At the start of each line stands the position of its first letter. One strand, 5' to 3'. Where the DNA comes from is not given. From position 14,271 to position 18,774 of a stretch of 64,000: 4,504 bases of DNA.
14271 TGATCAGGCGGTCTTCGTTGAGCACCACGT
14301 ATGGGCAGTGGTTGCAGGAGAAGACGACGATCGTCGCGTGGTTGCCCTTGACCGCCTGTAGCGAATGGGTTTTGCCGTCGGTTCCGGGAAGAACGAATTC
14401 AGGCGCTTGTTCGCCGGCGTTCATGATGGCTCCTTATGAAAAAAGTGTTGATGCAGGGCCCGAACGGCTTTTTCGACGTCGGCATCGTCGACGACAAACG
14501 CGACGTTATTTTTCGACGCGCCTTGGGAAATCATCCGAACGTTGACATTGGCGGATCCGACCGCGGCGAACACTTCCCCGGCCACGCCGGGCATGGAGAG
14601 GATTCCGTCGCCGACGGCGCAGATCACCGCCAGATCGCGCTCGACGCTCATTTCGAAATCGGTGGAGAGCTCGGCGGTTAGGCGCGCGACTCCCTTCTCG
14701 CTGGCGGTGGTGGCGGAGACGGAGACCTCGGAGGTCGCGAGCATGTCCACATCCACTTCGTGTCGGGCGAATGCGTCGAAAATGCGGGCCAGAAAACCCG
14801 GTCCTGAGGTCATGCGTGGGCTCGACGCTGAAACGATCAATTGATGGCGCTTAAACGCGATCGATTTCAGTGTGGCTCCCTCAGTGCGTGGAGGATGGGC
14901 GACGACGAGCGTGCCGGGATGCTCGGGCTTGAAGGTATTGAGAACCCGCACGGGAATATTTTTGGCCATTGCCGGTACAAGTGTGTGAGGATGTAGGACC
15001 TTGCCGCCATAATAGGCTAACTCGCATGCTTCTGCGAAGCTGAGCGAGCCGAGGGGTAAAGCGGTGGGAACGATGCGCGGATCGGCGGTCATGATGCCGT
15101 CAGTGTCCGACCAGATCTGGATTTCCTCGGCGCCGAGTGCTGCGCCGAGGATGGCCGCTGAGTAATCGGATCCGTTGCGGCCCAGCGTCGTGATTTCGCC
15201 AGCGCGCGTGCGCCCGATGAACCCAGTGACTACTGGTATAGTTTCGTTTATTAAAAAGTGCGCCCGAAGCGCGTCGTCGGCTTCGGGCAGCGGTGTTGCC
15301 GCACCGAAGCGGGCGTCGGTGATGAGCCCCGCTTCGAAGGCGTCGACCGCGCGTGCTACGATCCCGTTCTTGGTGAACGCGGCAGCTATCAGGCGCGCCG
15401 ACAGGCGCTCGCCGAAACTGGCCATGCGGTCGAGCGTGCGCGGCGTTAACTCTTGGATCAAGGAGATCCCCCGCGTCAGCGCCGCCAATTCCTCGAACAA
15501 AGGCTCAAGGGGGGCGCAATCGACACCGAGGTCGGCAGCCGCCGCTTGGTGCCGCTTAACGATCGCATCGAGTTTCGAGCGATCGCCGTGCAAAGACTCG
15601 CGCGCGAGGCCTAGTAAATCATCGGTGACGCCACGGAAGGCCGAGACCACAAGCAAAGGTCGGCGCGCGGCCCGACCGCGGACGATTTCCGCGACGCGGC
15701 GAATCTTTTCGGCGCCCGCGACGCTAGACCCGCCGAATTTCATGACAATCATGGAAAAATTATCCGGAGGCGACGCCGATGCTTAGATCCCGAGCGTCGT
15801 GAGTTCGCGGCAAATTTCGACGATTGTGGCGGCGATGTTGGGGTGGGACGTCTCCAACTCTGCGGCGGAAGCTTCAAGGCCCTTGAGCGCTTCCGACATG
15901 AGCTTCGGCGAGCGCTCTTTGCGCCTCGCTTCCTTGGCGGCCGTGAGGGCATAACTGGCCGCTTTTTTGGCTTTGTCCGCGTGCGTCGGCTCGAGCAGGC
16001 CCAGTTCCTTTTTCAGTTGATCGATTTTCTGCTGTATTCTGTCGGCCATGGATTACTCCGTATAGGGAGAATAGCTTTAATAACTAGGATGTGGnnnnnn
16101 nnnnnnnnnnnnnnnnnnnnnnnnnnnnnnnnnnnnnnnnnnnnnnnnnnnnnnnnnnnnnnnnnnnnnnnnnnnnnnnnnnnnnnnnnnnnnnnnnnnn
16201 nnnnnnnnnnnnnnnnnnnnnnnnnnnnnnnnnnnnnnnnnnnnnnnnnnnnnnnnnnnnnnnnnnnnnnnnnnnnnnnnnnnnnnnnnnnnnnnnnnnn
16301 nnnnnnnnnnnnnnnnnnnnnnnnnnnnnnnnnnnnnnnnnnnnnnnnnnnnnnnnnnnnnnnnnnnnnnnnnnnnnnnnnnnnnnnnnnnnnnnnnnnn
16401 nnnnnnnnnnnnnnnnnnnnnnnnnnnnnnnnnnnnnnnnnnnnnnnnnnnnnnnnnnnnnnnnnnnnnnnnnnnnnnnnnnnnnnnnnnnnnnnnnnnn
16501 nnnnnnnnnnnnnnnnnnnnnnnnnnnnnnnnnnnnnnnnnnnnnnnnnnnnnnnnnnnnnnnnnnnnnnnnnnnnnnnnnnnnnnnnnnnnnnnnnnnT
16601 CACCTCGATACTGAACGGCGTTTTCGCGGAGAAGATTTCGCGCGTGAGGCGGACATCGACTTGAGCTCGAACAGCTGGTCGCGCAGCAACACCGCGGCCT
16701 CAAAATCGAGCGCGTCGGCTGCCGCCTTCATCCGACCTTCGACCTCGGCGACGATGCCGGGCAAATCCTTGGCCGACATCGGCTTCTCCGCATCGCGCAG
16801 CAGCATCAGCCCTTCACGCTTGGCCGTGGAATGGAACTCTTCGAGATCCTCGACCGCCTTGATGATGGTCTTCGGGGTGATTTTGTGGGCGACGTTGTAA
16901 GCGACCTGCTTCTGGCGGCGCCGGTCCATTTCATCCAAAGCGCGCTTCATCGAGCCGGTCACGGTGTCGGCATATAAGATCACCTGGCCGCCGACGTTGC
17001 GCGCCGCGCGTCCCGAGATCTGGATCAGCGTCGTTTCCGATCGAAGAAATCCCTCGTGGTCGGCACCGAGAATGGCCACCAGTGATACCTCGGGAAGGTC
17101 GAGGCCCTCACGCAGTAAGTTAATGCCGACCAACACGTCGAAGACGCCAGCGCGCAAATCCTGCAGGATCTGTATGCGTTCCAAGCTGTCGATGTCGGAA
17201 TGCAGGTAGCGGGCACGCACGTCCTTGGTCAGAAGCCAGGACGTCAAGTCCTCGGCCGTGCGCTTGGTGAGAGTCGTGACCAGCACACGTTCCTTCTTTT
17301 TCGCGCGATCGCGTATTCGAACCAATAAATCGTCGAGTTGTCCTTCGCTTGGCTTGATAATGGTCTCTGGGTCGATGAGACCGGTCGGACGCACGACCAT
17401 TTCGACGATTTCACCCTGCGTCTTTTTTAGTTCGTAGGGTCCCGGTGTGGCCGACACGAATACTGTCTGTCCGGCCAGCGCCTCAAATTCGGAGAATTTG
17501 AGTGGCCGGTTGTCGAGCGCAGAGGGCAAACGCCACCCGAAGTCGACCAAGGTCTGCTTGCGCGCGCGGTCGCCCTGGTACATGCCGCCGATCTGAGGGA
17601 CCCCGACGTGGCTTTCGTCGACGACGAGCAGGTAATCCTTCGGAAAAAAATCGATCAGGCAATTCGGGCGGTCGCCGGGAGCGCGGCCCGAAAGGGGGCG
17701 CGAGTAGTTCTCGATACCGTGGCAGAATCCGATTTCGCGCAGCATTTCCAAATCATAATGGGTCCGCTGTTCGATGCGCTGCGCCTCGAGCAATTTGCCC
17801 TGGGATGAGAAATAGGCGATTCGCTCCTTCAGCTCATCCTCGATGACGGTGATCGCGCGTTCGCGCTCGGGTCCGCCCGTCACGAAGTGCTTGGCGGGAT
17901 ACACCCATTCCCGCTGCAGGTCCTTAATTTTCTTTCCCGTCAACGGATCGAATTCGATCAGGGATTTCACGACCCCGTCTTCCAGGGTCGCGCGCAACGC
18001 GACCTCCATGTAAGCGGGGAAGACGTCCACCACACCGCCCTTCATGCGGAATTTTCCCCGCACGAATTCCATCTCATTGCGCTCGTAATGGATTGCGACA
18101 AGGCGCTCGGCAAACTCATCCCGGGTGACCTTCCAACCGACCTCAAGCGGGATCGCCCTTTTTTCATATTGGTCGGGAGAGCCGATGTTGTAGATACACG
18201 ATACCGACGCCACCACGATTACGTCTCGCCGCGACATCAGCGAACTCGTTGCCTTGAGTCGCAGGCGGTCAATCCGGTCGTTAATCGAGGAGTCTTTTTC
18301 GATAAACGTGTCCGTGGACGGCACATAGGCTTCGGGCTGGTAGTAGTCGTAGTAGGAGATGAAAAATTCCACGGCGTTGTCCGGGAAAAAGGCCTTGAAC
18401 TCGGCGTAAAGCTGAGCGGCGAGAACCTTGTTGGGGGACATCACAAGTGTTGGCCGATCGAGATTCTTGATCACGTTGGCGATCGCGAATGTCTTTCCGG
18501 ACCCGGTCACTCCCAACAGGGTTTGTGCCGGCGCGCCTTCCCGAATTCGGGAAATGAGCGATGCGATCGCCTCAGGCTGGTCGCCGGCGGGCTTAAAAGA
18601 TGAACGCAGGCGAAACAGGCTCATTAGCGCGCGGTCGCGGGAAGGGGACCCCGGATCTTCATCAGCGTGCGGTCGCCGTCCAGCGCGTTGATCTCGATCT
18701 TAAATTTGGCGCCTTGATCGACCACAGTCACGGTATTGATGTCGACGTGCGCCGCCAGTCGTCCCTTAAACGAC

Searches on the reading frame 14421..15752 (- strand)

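Call 68: search_protein_families(library=pfam, proteins=[window:14421-15752:-], max_evalue=0.00001)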
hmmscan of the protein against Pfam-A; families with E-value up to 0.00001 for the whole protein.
window:14421-15752:- (443 aa): 4 families
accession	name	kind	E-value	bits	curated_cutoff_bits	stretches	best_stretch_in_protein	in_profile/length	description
PF00696.33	AA_kinase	-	7.6e-48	163.7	24.9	1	1-272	2-234/234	Amino acid kinase family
PF22468.2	ACT_9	-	3e-32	110.6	27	2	377-437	1-61/61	ACT domain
PF01842.31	ACT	-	1.5e-14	53.9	27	1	387-435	10-63/66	ACT domain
PF13840.12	ACT_7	-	3.6e-13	49.6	27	1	370-435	2-65/65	ACT domain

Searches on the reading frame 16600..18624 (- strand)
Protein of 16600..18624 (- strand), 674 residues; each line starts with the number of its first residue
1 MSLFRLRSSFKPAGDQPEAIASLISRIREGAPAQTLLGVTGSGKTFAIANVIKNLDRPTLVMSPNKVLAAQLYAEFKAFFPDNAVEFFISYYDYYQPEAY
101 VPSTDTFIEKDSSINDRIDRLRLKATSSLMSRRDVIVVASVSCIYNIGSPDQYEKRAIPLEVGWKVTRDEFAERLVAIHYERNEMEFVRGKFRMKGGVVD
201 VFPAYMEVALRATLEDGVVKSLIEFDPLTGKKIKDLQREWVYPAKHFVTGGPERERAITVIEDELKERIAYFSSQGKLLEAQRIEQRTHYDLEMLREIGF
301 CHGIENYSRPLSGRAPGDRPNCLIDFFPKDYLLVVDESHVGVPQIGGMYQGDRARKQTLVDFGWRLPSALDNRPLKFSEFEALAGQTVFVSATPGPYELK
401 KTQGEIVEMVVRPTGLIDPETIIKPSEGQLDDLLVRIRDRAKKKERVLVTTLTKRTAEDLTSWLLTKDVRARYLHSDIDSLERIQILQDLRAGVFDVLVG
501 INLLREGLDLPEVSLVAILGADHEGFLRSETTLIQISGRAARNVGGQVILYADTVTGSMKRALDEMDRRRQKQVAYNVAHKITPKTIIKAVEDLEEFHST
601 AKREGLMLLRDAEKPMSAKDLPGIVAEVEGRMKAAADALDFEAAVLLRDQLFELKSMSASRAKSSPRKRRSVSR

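Call 68: search_protein_families(library=pfam, proteins=[window:16600-18624:-], max_evalue=0.00001)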
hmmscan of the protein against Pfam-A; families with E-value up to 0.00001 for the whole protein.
window:16600-18624:- (674 aa): 6 families
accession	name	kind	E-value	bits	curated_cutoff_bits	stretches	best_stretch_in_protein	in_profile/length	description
PF17757.6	UvrB_inter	-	6.6e-26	90.7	22.9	1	158-247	1-91/91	UvrB interaction domain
PF12344.14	UvrB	-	1.6e-19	69.9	27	1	550-591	1-42/43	Ultra-violet resistance protein B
PF00271.37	Helicase_C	-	2.8e-19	69.8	23.5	1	433-543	9-109/110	Helicase conserved C-terminal domain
PF04851.21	ResIII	-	7e-09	36.2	22.5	1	11-86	3-83/164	Type III restriction enzyme, res subunit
PF00270.35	DEAD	-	5.8e-06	26.6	26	0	33-82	16-71/167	DEAD/DEAH box helicase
PF02151.25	UVR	-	8e-06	25.9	21.5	0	627-656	6-35/36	UvrB/uvrC motif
